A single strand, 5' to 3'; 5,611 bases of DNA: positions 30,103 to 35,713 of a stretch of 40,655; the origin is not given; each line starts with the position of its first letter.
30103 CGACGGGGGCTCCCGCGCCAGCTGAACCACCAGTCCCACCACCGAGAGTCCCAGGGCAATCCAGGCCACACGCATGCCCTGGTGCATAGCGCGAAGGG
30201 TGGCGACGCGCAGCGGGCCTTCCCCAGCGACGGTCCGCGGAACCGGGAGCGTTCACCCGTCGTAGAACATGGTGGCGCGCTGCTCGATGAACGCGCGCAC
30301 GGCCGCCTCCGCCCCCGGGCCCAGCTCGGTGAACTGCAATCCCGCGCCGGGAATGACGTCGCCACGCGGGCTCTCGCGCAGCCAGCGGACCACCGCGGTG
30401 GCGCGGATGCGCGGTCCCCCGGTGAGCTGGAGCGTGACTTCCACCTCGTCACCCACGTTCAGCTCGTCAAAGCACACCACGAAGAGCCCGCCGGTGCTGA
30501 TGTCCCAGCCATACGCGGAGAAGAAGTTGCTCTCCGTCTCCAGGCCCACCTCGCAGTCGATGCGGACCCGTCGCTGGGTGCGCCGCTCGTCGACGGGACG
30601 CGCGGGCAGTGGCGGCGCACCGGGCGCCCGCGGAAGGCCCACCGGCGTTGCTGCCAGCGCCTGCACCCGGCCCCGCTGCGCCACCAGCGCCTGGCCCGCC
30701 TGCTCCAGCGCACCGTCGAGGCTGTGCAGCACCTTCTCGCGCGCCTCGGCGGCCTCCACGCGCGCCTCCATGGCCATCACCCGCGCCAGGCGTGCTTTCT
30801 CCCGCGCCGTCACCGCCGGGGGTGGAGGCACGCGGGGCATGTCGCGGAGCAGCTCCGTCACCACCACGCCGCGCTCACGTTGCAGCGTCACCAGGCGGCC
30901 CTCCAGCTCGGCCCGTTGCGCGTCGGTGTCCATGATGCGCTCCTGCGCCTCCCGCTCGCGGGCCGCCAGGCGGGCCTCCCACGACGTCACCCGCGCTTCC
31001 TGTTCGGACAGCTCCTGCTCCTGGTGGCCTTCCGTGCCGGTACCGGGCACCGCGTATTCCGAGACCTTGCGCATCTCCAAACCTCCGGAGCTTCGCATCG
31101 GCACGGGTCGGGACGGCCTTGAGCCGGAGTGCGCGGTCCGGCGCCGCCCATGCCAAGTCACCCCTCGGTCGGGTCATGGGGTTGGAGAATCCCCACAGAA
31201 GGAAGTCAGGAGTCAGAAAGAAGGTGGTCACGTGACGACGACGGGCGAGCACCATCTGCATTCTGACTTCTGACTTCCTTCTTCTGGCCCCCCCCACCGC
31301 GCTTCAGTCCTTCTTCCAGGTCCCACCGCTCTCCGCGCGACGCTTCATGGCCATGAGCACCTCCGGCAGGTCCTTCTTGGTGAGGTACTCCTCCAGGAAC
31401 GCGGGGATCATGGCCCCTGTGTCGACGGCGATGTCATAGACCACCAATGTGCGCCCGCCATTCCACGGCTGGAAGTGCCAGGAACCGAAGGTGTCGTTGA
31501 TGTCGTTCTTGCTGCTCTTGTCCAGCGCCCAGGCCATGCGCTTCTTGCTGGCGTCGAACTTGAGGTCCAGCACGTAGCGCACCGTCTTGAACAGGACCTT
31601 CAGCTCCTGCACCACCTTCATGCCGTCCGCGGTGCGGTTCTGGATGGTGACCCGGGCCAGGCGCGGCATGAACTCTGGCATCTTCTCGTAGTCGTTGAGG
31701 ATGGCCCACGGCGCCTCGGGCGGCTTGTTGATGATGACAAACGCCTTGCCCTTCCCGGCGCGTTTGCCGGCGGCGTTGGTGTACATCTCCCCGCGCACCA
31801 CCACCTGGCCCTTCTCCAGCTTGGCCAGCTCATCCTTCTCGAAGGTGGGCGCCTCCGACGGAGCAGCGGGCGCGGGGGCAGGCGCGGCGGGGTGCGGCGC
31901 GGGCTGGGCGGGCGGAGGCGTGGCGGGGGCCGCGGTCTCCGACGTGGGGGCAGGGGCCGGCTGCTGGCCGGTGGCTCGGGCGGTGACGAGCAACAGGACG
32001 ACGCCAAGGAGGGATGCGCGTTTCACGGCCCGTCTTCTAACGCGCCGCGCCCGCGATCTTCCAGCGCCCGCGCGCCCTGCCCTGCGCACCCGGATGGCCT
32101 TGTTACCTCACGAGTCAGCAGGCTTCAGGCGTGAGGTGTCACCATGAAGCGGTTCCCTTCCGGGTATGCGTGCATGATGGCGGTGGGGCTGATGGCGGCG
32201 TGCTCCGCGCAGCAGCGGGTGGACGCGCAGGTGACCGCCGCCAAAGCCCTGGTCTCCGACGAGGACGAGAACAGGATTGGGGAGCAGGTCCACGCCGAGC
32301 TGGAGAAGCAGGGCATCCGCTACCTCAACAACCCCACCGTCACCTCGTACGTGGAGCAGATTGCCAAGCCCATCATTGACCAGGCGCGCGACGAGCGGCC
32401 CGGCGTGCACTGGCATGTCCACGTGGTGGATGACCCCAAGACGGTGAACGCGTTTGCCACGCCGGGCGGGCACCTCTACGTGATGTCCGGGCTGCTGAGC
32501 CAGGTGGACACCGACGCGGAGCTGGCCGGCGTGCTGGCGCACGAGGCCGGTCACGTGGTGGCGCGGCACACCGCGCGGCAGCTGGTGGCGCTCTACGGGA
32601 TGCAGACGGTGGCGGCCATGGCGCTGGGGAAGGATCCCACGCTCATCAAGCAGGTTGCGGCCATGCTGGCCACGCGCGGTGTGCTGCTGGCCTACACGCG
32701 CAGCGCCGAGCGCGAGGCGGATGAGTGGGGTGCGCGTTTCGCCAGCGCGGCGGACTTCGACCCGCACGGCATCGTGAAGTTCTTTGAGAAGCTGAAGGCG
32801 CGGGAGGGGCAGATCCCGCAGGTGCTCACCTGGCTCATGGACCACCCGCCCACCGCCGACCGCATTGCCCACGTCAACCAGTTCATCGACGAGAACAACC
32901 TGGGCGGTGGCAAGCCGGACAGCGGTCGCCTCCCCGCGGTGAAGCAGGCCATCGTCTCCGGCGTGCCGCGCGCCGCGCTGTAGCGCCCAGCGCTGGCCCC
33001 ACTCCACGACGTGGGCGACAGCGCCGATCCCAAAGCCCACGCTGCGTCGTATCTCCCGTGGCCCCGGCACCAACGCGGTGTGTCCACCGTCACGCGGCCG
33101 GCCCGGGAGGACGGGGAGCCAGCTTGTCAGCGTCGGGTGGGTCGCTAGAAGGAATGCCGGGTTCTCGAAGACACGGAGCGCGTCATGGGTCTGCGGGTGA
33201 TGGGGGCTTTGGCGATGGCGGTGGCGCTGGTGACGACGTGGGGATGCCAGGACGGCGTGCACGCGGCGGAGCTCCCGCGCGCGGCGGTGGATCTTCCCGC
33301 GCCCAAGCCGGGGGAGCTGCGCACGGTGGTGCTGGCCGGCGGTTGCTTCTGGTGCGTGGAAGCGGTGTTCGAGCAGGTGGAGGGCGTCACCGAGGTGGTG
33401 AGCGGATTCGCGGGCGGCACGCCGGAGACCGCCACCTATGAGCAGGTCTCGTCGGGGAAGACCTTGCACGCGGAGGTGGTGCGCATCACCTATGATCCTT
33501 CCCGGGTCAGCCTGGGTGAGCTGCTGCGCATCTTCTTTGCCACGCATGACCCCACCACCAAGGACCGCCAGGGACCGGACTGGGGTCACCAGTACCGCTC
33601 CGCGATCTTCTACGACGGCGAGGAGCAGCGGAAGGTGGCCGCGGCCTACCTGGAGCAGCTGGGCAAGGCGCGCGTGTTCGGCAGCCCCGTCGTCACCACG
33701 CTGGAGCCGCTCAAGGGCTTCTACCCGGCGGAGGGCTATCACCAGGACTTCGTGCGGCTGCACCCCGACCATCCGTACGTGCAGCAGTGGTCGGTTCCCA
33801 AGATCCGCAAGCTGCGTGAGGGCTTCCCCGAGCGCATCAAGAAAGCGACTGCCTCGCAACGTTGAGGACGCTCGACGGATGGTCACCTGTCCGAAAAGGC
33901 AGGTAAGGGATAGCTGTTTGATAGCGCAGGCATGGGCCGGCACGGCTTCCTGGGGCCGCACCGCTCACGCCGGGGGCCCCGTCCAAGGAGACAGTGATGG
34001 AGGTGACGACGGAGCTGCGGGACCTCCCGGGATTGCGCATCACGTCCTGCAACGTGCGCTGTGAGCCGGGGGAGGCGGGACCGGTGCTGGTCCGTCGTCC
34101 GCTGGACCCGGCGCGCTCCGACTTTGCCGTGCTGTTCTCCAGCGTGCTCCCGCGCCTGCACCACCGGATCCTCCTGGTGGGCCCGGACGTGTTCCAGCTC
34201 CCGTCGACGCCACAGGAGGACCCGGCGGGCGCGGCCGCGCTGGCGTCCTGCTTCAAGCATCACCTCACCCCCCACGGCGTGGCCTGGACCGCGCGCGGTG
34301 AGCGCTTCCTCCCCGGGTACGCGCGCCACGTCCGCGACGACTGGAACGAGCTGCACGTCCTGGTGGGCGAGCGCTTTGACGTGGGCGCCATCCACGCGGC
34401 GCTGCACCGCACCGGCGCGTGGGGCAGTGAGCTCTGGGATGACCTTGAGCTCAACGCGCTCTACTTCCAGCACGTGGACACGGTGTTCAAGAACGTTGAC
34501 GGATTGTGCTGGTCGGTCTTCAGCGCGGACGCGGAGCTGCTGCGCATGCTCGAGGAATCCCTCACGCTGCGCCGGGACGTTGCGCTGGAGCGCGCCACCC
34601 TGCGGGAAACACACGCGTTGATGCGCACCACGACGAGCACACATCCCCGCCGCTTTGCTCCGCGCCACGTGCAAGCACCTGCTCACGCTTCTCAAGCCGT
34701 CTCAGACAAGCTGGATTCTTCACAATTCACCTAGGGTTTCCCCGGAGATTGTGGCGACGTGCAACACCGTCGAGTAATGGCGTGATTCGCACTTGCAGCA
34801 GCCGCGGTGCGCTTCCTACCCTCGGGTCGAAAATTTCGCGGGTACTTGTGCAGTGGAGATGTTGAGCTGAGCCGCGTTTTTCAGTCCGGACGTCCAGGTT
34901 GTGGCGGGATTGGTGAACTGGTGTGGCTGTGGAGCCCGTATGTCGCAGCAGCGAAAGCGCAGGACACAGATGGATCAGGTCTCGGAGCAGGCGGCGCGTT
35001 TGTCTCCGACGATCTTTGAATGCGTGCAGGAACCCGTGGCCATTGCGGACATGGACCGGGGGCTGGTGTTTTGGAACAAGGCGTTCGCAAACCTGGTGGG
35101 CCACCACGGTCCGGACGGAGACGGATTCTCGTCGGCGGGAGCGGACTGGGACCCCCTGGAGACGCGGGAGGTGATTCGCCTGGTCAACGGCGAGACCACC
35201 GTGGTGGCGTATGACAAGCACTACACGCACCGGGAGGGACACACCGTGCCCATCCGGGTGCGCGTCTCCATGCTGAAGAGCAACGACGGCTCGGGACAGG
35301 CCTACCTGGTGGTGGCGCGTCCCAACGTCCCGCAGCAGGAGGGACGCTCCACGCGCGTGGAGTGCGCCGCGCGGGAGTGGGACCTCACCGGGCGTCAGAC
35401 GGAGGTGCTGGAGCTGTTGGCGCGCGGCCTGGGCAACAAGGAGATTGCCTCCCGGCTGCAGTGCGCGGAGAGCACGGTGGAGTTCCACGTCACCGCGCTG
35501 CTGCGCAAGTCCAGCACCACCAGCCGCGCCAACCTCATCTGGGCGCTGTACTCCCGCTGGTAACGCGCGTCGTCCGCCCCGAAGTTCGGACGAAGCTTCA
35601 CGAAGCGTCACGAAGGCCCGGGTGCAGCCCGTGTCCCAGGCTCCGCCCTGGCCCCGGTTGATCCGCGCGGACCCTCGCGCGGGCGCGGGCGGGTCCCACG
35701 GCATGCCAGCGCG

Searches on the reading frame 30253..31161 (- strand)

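Call 33: search_protein_families(library=pfam, proteins=[window:30253-31161:-], max_evalue=0.001)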
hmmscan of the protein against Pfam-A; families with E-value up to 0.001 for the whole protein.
window:30253-31161:- (302 aa): 1 family
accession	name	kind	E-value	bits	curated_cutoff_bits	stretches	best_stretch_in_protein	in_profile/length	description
PF07238.19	PilZ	-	1.2e-13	51.7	22.5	1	192-294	1-102/102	PilZ domain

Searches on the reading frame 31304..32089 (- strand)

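Call 33: search_protein_families(library=pfam, proteins=[window:31304-32089:-], max_evalue=0.001)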
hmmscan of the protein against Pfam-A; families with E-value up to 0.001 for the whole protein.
window:31304-32089:- (261 aa): 2 families
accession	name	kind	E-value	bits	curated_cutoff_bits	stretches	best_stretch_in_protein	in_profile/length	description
PF03364.25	Polyketide_cyc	-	2.1e-11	44.6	23.4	1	120-249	1-126/126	Polyketide cyclase / dehydrase and lipid transport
PF10604.15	Polyketide_cyc2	-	4.7e-11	43.6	27.4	1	117-253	7-142/142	Polyketide cyclase / dehydrase and lipid transport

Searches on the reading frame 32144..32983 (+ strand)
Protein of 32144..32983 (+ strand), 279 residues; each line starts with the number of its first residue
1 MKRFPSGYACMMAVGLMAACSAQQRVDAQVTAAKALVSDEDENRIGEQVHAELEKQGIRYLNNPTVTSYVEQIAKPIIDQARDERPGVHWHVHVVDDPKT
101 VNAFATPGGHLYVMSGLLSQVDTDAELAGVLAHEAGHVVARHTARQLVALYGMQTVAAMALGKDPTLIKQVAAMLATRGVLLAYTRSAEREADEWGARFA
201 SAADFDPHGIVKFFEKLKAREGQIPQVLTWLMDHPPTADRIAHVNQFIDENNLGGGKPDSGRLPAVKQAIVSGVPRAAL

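Call 33: search_protein_families(library=pfam, proteins=[window:32144-32983:+], max_evalue=0.001)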
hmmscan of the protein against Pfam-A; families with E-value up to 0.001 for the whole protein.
window:32144-32983:+ (279 aa): 1 family
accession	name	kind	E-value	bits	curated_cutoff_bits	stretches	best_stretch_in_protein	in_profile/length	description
PF01435.24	Peptidase_M48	-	7.9e-34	117.5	20.3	1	67-245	4-183/186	Peptidase family M48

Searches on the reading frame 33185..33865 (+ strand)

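Call 33: search_protein_families(library=pfam, proteins=[window:33185-33865:+], max_evalue=0.001)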
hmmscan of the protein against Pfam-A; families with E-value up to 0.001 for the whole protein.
window:33185-33865:+ (226 aa): 1 family
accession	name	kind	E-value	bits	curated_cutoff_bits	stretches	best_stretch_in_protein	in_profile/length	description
PF01625.27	PMSR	-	1.2e-59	201.4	23.7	1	48-198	2-151/153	Peptide methionine sulfoxide reductase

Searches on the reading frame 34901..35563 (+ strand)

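Call 33: search_protein_families(library=pfam, proteins=[window:34901-35563:+], max_evalue=0.001)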
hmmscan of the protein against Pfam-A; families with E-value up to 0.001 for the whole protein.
window:34901-35563:+ (220 aa): 3 families
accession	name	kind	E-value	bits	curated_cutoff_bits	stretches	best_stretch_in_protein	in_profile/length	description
PF00196.25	GerE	-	9.9e-16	57.6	23.5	1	162-213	3-54/57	Bacterial regulatory proteins, luxR family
PF13188.13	PAS_8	-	5.6e-06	26.5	21.8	1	37-73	5-43/65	PAS domain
PF08281.18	Sigma70_r4_2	-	0.00077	19.5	25.7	0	162-198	11-48/54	Sigma-70, region 4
